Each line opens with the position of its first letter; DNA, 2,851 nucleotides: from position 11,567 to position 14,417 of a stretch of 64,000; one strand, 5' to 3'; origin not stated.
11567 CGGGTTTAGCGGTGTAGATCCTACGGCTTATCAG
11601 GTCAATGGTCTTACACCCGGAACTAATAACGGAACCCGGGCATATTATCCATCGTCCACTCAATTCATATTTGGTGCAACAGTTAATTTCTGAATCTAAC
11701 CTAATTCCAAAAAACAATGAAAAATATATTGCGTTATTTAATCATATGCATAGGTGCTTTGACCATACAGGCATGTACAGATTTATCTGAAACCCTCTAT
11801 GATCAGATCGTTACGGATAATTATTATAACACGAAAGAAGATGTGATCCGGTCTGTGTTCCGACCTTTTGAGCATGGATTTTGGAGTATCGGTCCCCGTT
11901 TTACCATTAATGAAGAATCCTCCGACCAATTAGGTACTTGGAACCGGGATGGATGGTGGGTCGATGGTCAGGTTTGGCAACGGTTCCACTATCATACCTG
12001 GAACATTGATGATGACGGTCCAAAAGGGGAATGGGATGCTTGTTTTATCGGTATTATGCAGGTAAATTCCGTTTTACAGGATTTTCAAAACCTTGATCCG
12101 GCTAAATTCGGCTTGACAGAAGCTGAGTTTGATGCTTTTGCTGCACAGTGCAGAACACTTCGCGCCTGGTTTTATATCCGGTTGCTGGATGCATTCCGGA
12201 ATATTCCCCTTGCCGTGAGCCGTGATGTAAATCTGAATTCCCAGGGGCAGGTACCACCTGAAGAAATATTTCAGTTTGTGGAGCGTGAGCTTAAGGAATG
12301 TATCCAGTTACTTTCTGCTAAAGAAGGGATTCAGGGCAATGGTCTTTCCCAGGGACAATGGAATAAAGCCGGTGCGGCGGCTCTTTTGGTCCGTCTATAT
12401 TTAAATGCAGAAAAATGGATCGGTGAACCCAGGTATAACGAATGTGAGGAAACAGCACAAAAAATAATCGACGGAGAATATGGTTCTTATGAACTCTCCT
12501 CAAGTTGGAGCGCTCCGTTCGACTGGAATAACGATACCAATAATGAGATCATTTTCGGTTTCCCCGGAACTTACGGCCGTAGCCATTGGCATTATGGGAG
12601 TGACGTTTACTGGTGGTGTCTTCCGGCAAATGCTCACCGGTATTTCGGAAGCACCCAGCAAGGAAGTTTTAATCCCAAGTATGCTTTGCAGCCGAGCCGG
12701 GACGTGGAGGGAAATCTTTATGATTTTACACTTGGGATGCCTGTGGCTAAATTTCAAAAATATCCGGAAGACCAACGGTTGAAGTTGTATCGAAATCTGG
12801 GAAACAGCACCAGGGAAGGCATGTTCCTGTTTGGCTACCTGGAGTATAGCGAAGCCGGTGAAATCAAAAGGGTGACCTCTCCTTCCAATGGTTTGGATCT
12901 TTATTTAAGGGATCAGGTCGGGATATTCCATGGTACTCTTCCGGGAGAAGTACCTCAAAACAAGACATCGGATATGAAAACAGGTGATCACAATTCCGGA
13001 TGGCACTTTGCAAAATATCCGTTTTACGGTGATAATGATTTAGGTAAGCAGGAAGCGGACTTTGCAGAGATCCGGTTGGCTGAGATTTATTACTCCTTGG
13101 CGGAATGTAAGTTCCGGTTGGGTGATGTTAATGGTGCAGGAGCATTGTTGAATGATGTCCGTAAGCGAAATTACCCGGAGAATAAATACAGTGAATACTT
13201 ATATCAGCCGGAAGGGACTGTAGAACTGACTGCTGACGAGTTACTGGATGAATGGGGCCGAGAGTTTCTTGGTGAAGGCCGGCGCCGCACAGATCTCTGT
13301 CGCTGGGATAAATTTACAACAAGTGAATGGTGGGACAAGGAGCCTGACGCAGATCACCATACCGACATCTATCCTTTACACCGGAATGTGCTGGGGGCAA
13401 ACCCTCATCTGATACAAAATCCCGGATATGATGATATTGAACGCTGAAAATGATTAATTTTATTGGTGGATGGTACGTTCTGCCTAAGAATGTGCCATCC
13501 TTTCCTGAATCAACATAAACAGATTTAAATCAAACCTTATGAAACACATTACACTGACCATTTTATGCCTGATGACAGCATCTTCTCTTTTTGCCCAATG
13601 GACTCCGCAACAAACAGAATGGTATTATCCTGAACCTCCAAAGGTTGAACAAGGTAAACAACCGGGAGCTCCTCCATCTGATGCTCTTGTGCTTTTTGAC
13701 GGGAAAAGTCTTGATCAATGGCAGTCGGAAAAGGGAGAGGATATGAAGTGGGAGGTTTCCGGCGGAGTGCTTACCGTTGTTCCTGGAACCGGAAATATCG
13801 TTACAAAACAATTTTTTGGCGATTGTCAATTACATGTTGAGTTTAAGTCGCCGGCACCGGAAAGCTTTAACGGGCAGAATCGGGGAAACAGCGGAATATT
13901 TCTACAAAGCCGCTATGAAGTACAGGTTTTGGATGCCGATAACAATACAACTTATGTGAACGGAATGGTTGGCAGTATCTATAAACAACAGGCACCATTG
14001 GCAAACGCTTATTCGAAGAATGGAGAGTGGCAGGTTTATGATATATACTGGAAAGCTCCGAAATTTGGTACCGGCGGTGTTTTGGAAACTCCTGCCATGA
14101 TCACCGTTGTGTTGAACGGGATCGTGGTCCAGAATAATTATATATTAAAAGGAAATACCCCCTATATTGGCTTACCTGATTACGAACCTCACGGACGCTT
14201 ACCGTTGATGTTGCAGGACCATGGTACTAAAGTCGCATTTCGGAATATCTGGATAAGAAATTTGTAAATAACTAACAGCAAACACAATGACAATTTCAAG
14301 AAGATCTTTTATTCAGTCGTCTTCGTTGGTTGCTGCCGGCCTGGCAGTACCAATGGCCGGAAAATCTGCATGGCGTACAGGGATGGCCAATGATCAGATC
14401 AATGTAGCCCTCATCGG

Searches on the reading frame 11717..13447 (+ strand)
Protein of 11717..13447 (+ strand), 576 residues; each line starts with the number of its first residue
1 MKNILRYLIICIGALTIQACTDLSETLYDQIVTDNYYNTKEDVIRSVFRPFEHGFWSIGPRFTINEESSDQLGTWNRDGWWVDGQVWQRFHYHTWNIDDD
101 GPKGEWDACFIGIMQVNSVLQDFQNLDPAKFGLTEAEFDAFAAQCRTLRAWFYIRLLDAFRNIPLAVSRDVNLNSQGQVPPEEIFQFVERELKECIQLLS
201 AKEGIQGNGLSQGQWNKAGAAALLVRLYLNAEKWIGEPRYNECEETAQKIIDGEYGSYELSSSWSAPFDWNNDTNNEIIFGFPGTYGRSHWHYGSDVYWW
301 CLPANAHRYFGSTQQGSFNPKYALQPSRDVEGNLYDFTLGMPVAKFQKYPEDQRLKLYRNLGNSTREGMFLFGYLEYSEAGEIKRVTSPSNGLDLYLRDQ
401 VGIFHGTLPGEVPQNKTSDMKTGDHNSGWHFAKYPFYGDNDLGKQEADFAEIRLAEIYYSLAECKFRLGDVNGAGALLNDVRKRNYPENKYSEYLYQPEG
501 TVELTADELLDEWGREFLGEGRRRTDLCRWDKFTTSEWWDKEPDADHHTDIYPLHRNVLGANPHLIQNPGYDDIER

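Call 9: search_protein_families(library=pfam, proteins=[window:11717-13447:+])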
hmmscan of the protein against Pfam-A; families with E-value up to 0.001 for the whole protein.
window:11717-13447:+ (576 aa): 2 families
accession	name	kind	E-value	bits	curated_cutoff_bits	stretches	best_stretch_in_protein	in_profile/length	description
PF07980.17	SusD_RagB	-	6.3e-24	85.6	23.1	1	412-571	116-297/297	SusD family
PF14322.12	SusD-like_3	-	1.9e-13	51.5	27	1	73-229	45-191/191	Starch-binding associating with outer membrane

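Call 17: find_encoding_contigs(protein=window:11717-13447:+, flank=6000, max_places=10)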
Protein window:11717-13447:+ (576 aa): no gene with exactly this product is on record in the collection.

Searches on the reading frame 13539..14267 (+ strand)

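Call 9: search_protein_families(library=pfam, proteins=[window:13539-14267:+])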
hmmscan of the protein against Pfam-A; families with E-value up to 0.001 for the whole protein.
window:13539-14267:+ (242 aa): 2 families
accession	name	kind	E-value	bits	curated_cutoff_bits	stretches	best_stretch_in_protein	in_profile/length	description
PF06439.18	3keto-disac_hyd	-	2.1e-42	145.7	26.8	1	51-240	4-187/187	3-keto-disaccharide hydrolase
PF25641.1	Head_fiber_dimeric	-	5.3e-05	23.4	30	0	46-75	10-39/61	Head fiber dimeric protein-like domain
